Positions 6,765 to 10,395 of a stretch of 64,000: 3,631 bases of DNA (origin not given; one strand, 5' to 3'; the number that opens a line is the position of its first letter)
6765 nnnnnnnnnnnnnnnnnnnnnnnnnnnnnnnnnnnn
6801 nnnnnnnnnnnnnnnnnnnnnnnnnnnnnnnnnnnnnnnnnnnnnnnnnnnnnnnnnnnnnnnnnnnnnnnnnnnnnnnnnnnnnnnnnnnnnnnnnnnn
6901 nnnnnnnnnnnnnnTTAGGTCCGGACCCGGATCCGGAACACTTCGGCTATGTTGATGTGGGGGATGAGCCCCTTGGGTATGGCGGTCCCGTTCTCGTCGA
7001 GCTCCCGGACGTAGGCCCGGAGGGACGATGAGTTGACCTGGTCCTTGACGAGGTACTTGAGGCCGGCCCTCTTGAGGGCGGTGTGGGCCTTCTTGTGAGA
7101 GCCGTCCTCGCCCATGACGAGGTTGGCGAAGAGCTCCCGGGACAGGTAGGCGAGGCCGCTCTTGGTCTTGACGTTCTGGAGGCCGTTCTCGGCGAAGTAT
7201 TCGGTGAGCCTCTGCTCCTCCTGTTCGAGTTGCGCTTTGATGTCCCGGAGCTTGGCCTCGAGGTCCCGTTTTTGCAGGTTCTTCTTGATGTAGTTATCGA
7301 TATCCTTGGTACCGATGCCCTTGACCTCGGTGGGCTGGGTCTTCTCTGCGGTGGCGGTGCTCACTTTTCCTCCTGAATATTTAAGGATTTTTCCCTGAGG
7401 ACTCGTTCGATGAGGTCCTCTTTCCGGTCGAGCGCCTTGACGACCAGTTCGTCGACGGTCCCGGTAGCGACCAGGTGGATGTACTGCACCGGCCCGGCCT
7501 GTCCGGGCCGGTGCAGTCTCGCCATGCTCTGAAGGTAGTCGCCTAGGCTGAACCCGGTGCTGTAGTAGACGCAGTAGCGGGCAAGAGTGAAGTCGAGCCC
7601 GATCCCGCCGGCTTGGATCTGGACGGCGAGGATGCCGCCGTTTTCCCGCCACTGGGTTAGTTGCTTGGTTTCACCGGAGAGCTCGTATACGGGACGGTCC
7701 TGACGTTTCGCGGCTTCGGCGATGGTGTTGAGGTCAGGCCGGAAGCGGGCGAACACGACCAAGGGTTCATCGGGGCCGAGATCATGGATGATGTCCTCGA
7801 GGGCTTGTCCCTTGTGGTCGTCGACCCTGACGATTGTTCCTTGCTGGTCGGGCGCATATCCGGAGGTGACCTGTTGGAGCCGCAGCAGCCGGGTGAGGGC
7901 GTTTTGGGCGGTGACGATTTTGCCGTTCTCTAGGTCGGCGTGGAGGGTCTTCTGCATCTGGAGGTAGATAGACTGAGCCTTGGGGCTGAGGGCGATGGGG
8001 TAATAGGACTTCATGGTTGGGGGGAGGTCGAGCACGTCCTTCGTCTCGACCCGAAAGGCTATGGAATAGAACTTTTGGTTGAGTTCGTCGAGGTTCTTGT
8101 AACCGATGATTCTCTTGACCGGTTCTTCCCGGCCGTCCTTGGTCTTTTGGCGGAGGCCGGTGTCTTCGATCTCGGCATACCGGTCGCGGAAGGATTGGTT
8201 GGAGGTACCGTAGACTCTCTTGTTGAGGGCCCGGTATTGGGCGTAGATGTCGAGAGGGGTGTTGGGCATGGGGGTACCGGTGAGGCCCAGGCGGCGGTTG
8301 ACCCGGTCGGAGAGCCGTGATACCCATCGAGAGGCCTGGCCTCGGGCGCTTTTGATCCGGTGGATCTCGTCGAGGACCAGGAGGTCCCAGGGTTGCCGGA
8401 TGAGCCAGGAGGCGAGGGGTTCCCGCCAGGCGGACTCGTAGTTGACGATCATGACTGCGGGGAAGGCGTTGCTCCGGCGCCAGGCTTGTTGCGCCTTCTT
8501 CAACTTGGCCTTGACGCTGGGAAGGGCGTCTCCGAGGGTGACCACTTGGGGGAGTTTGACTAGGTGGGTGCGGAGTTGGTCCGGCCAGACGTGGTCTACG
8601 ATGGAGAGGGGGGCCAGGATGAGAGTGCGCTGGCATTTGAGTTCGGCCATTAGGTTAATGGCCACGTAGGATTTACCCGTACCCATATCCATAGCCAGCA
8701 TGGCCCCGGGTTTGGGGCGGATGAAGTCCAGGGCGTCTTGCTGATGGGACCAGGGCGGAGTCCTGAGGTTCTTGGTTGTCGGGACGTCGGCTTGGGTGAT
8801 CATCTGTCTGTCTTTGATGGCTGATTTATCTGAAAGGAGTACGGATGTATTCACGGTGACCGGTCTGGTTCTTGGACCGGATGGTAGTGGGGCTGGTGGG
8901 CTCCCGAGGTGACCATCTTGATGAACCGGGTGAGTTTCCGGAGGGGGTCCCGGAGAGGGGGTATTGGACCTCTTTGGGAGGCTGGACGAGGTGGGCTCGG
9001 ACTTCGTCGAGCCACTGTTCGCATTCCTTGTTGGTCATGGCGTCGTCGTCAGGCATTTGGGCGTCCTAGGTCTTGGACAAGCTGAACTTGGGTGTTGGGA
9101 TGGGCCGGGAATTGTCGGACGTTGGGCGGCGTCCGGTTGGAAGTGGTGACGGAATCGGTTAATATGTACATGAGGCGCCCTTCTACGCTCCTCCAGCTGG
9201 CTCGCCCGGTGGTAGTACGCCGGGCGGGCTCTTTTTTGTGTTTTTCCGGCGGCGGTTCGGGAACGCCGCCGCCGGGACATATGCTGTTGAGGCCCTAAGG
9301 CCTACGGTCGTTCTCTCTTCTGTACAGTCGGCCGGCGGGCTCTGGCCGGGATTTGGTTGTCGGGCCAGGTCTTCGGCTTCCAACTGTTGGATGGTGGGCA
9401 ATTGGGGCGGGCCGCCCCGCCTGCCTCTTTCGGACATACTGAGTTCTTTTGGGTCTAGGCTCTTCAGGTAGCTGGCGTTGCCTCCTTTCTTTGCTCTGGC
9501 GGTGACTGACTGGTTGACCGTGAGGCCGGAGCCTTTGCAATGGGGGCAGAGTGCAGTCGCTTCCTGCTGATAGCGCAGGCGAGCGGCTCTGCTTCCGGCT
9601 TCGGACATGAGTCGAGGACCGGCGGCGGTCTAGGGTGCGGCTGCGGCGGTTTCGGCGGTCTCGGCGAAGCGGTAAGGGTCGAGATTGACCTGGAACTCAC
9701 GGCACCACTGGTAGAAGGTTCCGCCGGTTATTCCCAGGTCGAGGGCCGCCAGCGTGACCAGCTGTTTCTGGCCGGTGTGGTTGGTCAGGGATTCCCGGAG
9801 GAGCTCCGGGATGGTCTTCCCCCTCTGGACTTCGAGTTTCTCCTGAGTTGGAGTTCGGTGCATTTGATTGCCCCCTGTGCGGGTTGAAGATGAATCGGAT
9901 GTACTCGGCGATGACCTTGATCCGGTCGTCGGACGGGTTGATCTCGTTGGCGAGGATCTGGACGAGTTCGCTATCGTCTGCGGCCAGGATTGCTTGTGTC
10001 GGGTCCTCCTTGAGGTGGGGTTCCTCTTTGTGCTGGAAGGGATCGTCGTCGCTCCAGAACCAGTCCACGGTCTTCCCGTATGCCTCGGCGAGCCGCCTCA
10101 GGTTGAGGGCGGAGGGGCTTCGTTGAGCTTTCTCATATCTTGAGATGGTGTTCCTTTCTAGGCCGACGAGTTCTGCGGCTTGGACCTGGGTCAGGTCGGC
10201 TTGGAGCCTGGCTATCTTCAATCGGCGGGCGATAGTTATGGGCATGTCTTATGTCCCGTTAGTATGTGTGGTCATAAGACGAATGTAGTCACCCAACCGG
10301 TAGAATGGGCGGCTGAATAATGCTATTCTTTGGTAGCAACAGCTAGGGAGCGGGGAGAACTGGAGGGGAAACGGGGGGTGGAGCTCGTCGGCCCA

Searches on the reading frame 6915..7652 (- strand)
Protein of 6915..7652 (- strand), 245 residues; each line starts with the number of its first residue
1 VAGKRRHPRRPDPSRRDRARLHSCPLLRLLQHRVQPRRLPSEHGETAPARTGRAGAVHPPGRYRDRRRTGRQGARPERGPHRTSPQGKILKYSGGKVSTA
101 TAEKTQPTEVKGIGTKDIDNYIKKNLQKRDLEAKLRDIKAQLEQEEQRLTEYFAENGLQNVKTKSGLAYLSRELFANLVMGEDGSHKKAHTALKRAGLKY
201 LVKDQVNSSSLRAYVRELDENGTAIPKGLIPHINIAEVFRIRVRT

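Call 25: search_protein_families(library=pfam, proteins=[window:6915-7652:-], max_evalue=0.00001)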
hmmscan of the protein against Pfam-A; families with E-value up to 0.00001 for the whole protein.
window:6915-7652:- (245 aa): 1 family
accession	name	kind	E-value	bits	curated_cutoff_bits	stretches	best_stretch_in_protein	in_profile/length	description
PF23984.1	DUF7307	-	8.6e-16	58.5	27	1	119-230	7-117/129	Pam3 gp33-like protein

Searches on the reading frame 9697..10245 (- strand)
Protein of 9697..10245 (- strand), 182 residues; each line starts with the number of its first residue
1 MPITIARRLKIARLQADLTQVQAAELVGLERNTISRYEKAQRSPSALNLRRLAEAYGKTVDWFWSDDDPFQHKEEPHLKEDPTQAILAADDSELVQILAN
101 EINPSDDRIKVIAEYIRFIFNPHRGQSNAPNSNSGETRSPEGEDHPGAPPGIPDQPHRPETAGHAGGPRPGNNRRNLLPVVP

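Call 25: search_protein_families(library=pfam, proteins=[window:9697-10245:-], max_evalue=0.00001)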
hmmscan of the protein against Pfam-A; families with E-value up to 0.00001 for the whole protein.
window:9697-10245:- (182 aa): 3 families
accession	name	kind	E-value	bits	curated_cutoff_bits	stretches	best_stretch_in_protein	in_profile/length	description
PF01381.28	HTH_3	-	2.7e-17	63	23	1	9-63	1-55/55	Helix-turn-helix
PF13560.12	HTH_31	-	4.7e-12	46.5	27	1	5-57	2-55/64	Helix-turn-helix domain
PF12844.13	HTH_19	-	3.6e-07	30.4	30.2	1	7-62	2-57/64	Helix-turn-helix domain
